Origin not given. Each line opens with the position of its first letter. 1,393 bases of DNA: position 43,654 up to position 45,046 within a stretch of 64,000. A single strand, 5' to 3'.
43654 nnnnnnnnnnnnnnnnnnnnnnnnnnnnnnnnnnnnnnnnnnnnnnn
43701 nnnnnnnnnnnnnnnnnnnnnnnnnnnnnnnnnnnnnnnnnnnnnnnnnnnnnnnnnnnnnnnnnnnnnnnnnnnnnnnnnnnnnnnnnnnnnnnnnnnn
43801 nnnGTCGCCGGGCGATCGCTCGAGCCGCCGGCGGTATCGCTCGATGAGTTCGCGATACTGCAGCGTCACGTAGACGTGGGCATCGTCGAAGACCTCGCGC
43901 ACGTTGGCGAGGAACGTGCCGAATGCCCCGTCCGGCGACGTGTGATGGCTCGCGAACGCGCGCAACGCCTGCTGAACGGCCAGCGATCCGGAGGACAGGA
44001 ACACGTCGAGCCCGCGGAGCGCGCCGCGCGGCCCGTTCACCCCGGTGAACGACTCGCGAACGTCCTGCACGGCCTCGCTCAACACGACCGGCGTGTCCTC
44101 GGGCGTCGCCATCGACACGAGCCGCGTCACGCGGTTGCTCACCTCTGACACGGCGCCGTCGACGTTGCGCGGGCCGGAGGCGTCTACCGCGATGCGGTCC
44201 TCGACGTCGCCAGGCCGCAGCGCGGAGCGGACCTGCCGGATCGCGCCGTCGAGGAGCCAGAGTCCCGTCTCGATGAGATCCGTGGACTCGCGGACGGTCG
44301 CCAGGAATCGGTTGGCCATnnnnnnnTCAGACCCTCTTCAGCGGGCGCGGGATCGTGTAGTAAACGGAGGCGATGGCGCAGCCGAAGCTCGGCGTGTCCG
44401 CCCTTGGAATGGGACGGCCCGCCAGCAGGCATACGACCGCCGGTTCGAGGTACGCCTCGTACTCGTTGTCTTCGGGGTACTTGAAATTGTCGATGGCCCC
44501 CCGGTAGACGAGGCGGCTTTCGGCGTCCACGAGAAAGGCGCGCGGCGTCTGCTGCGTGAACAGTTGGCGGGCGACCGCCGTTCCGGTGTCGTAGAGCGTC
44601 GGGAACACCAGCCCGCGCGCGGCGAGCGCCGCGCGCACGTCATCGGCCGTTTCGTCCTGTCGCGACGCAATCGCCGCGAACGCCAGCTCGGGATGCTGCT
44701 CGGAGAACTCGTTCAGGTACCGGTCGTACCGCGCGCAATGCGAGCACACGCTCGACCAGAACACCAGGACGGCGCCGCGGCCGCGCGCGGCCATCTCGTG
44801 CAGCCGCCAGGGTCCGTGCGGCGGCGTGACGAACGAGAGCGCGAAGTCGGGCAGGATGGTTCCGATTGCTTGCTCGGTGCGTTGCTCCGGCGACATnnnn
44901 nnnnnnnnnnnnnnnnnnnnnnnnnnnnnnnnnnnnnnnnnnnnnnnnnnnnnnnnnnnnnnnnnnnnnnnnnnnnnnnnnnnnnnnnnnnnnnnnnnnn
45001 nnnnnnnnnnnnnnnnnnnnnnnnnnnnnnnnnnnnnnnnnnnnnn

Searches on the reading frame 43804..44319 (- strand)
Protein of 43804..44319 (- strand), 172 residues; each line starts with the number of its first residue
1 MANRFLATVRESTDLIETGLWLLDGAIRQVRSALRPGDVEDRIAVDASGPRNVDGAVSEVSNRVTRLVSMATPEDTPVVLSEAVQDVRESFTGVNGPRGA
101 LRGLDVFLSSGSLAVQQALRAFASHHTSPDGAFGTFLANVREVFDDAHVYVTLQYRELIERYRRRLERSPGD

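Call 56: search_protein_representatives(protein=window:43804-44319:-)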
Query: 172 residues. Proteins with E-value up to 0.001 (for the whole library): 37; up to 1e-10: 12; up to 1e-30: 0. The best 37 are listed.
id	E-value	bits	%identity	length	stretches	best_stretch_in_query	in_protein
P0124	7.7e-30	120.4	67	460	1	82-172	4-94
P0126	8.7e-28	113.7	45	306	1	1-172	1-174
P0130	4.1e-18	82.3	54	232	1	42-137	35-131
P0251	1.5e-16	77.2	36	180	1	14-172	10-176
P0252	3.5e-14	69.5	38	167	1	47-172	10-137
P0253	1.3e-13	67.6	34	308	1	5-172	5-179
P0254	6.1e-13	65.5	32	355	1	7-172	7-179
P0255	6.5e-13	65.4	39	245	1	17-172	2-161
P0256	1.3e-12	64.4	34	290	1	9-172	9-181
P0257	1.8e-12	63.9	36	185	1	12-166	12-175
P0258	9.2e-12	61.6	34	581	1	10-172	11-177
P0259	9.3e-12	61.6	37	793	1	7-172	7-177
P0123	5.8e-10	55.8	67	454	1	128-172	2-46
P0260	7.4e-10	55.4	30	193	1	7-170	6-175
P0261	8.4e-10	55.3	35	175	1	56-171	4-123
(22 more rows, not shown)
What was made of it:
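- Tried and rejected: Exhaustive HMMER search with residues 1-172 (call 56).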

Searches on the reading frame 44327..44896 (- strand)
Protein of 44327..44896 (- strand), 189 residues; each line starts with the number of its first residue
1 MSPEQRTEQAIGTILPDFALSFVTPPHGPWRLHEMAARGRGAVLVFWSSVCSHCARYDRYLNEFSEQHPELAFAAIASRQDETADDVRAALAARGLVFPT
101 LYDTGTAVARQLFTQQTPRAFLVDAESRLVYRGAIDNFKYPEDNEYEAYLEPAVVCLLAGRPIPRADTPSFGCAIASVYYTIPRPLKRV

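Call 7: search_protein_families(library=pfam, proteins=[window:44327-44896:-], max_evalue=0.01)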
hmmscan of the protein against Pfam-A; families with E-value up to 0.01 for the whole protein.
window:44327-44896:- (189 aa): 5 families
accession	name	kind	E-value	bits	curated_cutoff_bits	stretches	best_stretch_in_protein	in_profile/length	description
PF08534.16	Redoxin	-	2.8e-12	47.1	26.6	1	14-149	5-147/148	Redoxin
PF00578.27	AhpC-TSA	-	2e-10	41.1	26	1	11-131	1-123/124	AhpC/TSA family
PF13905.12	Thioredoxin_8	-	3.2e-05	24.6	27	1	43-126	5-91/94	Thioredoxin-like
PF13098.12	Thioredoxin_2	-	0.0003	21.5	27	1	37-136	3-96/104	Thioredoxin-like domain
PF20029.6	DUF6436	-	0.005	17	27.3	1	35-135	16-93/133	Domain of unknown function (DUF6436)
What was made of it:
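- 44327..44896 (-): TrxA: 189-aa signal-less thioredoxin-fold redoxin (C51-S-H-C54, cis-Pro T117-P118, C173 in SFGC). Pfam Redoxin 2.8e-12 and AhpC-TSA 2e-10 (call 7).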

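Call 10: search_protein_families(library=ncbifam, proteins=[window:44327-44896:-], max_evalue=0.01)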
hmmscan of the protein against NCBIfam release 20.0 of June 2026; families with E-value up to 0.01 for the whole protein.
window:44327-44896:- (189 aa): 5 families
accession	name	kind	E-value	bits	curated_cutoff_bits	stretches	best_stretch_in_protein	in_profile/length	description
NF002854.0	PRK03147.1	subfamily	3.5e-10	40.1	170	1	7-130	34-153/176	thiol-disulfide oxidoreductase ResA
NF011941.0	PRK15412.1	equivalog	3.2e-05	23.5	359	1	10-136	40-162/185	thiol:disulfide interchange protein DsbE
TIGR00385.1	dsbE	subfamily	8.8e-05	22.2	123.15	1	34-136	58-157/173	DsbE family thiol:disulfide interchange protein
TIGR02738.1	TrbB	equivalog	0.00055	19.6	132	1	42-131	53-133/153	type-F conjugative transfer system pilin assembly thiol-disulfide isomerase TrbB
NF041202.1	StoA_CxxC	exception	0.004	17.1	210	1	36-129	49-144/163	endospore biogenesis thiol-disulfide oxidoreductase StoA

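Call 14: find_homologous_proteins(query=window:44327-44896:-, max_evalue=0.00001)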
Query window:44327-44896:- (189 aa): 866 proteins with E <= 0.00001 among 5541 candidates; the best 120 are listed.
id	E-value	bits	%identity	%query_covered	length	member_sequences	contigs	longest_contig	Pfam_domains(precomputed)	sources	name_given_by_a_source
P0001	1.4e-123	428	100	100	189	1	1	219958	PF08534.17,PF00578.28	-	-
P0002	1.3e-98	346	81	100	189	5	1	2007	PF08534.17,PF00578.28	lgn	-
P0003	1.4e-98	346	80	100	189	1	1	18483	PF08534.17,PF00578.28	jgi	jgi:thiol-disulfide isomerase/thioredoxin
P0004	1.7e-97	343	80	100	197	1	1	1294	PF08534.17,PF00578.28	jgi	jgi:hypothetical protein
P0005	2.4e-97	342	80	100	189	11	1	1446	PF08534.17,PF13905.13,PF00578.28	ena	-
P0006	1.0e-96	340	80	100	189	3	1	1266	PF08534.17,PF13905.13,PF00578.28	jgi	jgi:thiol-disulfide isomerase/thioredoxin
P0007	3.1e-96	338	79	100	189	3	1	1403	PF08534.17,PF00578.28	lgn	-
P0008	4.7e-95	335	78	100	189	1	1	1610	PF08534.17,PF00578.28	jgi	jgi:thiol-disulfide isomerase/thioredoxin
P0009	1.8e-94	333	78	100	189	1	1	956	PF08534.17,PF00578.28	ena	-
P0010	2.2e-94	332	78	100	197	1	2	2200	PF08534.17,PF00578.28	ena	-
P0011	3.1e-94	332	77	100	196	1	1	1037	PF08534.17,PF13905.13,PF00578.28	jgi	-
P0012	3.1e-94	332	79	99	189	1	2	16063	PF08534.17,PF00578.28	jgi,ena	-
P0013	6.7e-94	331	78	100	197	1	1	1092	PF08534.17,PF00578.28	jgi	jgi:thiol-disulfide isomerase/thioredoxin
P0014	1.4e-93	330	78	100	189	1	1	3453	PF08534.17,PF00578.28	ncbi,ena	-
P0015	3.6e-93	328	77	100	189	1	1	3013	PF08534.17,PF00578.28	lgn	-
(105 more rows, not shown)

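Call 16: find_related_loci(query=A1, collection=genome_contigs, flank=10000)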
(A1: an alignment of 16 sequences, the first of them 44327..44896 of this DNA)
Query A1 (189 aa) in genome_contigs; peptide patterns used: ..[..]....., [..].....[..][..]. (x = any residue, [..] = any of these).
94 stretches matched a pattern; 71 encode a relative of the query (tblastn E <= 1e-3); 68 distinct loci.
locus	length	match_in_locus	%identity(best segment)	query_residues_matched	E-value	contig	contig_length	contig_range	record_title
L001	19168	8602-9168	73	1-189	1e-94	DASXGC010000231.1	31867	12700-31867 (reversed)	MAG TPA_asm: Vicinamibacterales bacterium isolate SMAG_U5154 k141_277361, whole genome shotgun sequence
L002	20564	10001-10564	73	1-188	5e-94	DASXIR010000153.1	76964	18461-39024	MAG TPA_asm: Vicinamibacterales bacterium isolate SMAG_U5226 k141_2801875, whole genome shotgun sequence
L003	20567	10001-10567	70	1-189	4e-93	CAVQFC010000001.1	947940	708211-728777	MAG: uncultured Acidobacteriota bacterium isolate MFD05841.bin.2.39 genome assembly, contig: contig_19682, whole genome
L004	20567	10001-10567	74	1-189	5e-93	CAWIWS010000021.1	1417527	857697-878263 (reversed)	MAG: uncultured Acidobacteriota bacterium isolate MFD02979.bin.2.36 genome assembly, contig: contig_40240, whole genome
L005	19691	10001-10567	73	1-189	5e-91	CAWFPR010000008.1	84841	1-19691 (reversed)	MAG: uncultured Acidobacteriota bacterium isolate MFD05442.bin.1.130 genome assembly, contig: contig_22023, whole genome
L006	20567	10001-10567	69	1-189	5e-91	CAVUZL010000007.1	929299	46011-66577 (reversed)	MAG: uncultured Acidobacteriota bacterium isolate MFD05521.bin.2.215 genome assembly, contig: contig_17657, whole genome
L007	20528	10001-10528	59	9-186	2e-67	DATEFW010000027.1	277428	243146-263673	MAG TPA_asm: Bryobacteraceae bacterium isolate SMAG_U8769 k141_2513285, whole genome shotgun sequence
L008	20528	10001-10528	56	9-186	7e-65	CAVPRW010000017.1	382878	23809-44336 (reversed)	MAG: uncultured Nitrospinota bacterium isolate MFD10007.bin.2.94 genome assembly, contig: contig_26126, whole genome sho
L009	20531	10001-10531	54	9-186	5e-64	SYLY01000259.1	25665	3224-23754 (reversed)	MAG: Acidobacteria bacterium isolate F1-80-MAGs082 F1-80__c487939, whole genome shotgun sequence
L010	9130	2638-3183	56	4-186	8e-64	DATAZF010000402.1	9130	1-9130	MAG TPA_asm: Bryobacteraceae bacterium isolate SMAG_U5698 k141_2668563, whole genome shotgun sequence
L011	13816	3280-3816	56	6-186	8e-64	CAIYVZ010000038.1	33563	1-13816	MAG: uncultured Acidobacteriia bacterium isolate Kiruna2_bin-3869 genome assembly, contig: bin-3869:038/212, whole genom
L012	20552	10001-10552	56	1-186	1e-63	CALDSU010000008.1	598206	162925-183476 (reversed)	MAG: uncultured Bryobacteraceae bacterium isolate N1_Bin_METABAT__221_1 genome assembly, contig: c_000001175778, whole g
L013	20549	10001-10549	54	3-186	3e-63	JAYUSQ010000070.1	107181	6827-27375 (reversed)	MAG: Acidobacteriota bacterium isolate GL117_UP_metabat_70 GL117_UP_metabat_70_69, whole genome shotgun sequence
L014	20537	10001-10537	53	6-186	2e-62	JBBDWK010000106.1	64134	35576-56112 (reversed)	MAG: Bryobacteraceae bacterium isolate LejiaD_62_16 Lejia_D_831_length_64134_cov_9, whole genome shotgun sequence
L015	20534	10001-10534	57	8-186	3e-62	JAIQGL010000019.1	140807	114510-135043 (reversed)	MAG: Terriglobia bacterium isolate S3 SRVP18_trench_7_20cm_scaffold_63, whole genome shotgun sequence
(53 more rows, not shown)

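Call 20: search_solved_structures(query=A1, max_evalue=0.001, show_alignments=2)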
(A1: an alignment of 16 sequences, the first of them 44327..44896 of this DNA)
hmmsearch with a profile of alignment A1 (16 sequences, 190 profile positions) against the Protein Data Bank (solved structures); distinct sequences matched with E-value up to 0.001: 28.
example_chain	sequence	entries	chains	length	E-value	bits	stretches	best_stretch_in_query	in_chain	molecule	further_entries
2ywi_A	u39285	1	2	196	4.2e-17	65.4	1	11-177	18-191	Hypothetical conserved protein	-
3u5r_E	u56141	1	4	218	1.1e-16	64.1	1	5-177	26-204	uncharacterized protein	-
2cvb_A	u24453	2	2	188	1.7e-13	53.6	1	51-177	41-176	probable thiol-disulfide isomerase/thioredoxin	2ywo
4nmu_A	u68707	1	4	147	3.4e-11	46.2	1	6-130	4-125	Thiol-disulfide oxidoreductase ResA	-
5um7_A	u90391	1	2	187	3e-09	39.8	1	12-130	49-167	Thioredoxin signature protein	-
3c71_A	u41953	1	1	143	9.7e-09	38.1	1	18-130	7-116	Thiol-disulfide oxidoreductase resA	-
3c73_A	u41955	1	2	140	1.1e-08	37.9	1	34-130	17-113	Thiol-disulfide oxidoreductase resA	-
3erw_A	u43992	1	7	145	1.6e-08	37.4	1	38-128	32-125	Sporulation thiol-disulfide oxidoreductase A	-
2h1b_A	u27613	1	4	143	2.6e-07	33.5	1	18-130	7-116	Thiol-disulfide oxidoreductase resA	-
3gl3_A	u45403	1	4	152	3.6e-07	33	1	38-131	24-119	Putative Thiol:disulfide interchange protein DsbE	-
1st9_A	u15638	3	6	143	3.8e-07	32.9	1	18-130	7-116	Thiol-disulfide oxidoreductase resA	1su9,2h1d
2f9s_A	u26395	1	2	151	4.5e-07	32.7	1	18-130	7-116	Thiol-disulfide oxidoreductase resA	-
2m72_A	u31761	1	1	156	1.6e-06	30.9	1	16-133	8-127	Uncharacterized thioredoxin-like protein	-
2yp6_A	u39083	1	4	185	1.7e-06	30.8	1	5-138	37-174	THIOREDOXIN FAMILY PROTEIN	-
4hqz_A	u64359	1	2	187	1.8e-06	30.8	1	5-138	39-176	Thioredoxin family protein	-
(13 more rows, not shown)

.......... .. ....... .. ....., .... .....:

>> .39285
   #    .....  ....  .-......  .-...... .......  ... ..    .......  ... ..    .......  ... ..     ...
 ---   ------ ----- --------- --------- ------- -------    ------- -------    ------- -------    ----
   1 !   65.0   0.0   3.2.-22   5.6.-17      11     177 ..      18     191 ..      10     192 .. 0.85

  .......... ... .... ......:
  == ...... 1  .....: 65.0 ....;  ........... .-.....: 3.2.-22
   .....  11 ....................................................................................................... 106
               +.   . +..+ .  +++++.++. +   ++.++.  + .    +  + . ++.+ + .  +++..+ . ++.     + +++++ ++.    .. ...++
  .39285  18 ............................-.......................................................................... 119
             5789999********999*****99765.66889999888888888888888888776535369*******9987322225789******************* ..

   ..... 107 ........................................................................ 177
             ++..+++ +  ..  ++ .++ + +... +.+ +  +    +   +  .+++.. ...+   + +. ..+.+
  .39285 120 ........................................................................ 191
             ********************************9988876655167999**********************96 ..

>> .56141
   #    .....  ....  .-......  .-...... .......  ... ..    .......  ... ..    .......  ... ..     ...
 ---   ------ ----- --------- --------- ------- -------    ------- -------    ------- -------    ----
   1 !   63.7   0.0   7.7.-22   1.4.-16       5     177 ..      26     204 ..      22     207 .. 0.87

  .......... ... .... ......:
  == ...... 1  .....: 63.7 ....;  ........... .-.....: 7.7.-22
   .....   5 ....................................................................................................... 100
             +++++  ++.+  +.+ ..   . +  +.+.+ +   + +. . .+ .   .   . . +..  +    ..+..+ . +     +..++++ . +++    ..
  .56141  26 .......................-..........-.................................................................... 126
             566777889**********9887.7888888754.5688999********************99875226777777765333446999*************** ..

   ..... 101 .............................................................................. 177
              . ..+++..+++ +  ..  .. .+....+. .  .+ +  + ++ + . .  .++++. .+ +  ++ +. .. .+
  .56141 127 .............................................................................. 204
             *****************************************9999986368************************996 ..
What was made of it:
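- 44327..44896 (-): Closest solved structures are 2ywi, 3u5r and 2cvb, which share the C-terminal GC motif (call 20).
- On PRX_like1 subgroup: SFGCA[IV] aligns with sIGCSIK of 2ywi and 3u5r (call 20).
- Closest known: PRX_like1-type thioredoxin-fold proteins. Same: It includes the active-site region, the T-P cis-proline loop, the YRG.D motif and the C-terminal G-C-x-I cysteine (call 20).
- Its closest solved relatives are uncharacterised peroxiredoxin-like proteins (call 20).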

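Call 64: search_dna_similar(query=window:44327-44896:-, collection=plasmids, mode=protein, max_evalue=0.000001, max_rows=25)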
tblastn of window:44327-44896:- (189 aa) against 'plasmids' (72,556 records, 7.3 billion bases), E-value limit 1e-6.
Records with a match: 3; places in all: 3; records where one place covers at least 80% of the query: 3.
Best place of each record, by identity: <60% 3.
By first word of the organism name: Nonomuraea 1; Sinorhizobium 1; Leptospira 1.
By predicted mobility (MOB-suite, as given by PLSDB): non-mobilizable 3.
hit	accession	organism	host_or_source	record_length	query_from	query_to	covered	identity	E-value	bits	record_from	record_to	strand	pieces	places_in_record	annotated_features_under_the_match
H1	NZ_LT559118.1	Nonomuraea gerenzanensis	-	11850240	11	175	87%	31.2%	2e-9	63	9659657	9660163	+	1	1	none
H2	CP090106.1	Sinorhizobium meliloti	Medicago,Cell culture,Plant nodule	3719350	1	175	93%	29.2%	6e-7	56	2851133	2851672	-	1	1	thioredoxin family protein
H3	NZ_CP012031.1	Leptospira borgpetersenii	Rattus,animal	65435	1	175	93%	28.5%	1e-7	58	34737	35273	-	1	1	thioredoxin family protein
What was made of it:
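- Tried and rejected: Plasmid collection search (call 64).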

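Call 65: get_annotated_region(hit=H2, flank=5000)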
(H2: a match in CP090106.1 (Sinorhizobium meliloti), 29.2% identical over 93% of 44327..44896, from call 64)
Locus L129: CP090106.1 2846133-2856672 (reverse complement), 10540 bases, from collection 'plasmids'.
description: Sinorhizobium meliloti strain Ak57 plasmid pSymB, complete sequence
organism: Sinorhizobium meliloti (NCBI taxid 382)
taxonomy: Bacteria; Pseudomonadota; Alphaproteobacteria; Hyphomicrobiales; Rhizobiaceae; Sinorhizobium; Sinorhizobium meliloti
host: -; source: Medicago,Cell culture,Plant nodule; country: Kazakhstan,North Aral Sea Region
typing (MOB-suite, as given by PLSDB): non-mobilizable
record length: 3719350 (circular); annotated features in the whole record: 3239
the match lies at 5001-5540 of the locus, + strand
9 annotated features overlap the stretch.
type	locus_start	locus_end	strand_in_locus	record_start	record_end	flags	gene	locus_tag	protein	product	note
CDS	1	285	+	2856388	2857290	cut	-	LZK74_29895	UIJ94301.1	MurR/RpiR family transcriptional regulator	-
CDS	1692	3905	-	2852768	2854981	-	-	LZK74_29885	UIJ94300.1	TonB-dependent siderophore receptor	-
CDS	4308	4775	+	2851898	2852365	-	-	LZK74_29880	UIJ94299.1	truncated hemoglobin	-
CDS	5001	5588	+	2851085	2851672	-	-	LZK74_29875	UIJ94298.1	thioredoxin family protein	-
CDS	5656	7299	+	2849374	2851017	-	-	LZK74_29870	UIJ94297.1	FAD-binding protein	-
CDS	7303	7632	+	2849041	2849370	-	-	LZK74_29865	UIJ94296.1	ferredoxin family protein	-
CDS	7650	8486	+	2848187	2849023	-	-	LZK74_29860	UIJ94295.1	ABC transporter ATP-binding protein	-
CDS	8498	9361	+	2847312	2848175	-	-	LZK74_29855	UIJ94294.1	ABC transporter permease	-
CDS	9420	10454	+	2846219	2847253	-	-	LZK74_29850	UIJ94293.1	aliphatic sulfonate ABC transporter substrate-binding protein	-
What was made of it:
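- Closest known: PRX_like1-type thioredoxin-fold proteins. Different: The S. meliloti relative instead sits before an FAD protein, a ferredoxin and a sulfonate-type ABC transporter (call 65).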
